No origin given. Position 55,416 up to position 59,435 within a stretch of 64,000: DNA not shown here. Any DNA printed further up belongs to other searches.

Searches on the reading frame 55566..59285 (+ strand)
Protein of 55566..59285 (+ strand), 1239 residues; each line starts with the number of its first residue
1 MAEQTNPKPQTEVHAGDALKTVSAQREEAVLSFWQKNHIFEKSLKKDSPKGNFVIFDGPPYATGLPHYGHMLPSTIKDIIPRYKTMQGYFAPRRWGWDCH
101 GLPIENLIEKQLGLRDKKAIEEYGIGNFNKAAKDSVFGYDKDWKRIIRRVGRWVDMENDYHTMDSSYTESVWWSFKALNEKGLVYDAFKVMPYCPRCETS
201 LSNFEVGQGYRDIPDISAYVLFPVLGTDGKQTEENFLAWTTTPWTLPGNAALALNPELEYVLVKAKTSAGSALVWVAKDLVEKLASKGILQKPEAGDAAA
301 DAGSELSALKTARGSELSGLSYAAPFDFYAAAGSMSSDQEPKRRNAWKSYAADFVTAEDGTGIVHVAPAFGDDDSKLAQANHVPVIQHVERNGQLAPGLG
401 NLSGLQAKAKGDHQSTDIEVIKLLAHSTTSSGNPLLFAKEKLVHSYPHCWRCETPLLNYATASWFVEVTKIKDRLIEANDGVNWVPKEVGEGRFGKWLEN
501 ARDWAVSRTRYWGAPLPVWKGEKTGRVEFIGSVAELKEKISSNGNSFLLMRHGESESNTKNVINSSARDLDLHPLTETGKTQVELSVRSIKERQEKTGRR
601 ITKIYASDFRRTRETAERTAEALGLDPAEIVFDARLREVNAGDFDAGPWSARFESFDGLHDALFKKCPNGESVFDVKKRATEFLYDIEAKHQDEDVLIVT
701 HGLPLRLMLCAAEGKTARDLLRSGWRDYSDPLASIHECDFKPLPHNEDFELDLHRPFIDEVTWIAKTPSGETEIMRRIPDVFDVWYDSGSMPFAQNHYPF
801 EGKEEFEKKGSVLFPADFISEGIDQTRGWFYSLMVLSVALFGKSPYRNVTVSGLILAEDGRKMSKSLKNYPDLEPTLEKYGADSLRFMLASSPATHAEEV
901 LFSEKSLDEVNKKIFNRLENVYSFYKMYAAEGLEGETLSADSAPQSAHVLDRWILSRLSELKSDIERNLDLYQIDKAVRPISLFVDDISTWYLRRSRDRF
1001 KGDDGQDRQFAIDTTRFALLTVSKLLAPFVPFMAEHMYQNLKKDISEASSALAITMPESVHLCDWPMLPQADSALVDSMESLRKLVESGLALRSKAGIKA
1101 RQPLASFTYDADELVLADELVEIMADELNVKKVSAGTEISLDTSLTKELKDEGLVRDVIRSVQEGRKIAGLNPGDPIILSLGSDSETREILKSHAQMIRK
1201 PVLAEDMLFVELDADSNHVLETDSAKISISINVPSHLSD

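Call 66: search_protein_families(library=pfam, proteins=[window:55566-59285:+], max_evalue=0.001)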
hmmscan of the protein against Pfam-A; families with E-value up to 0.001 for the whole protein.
window:55566-59285:+ (1239 aa): 6 families
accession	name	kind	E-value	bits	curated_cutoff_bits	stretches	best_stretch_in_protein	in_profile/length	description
PF00133.28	tRNA-synt_1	-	2.8e-134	448.4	22.7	2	30-543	2-270/414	tRNA synthetases class I (I, L, M and V)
PF00300.27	His_Phos_1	-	4.2e-31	108.5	21.7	1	548-723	2-169/194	Histidine phosphatase superfamily (branch 1)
PF08264.19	Anticodon_1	-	5.9e-29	101.3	25.1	1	951-1104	1-144/148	Anticodon-binding domain of tRNA ligase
PF09334.17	tRNA-synt_1g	-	7.7e-19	68.1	20.1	2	845-921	311-386/391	tRNA synthetases class I (M)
PF19302.4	DUF5915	-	3.5e-17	63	27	1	1108-1231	69-192/195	Domain of unknown function (DUF5915)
PF01406.26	tRNA-synt_1e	-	0.00034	20.5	27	1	837-910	229-299/301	tRNA synthetases class I (C) catalytic domain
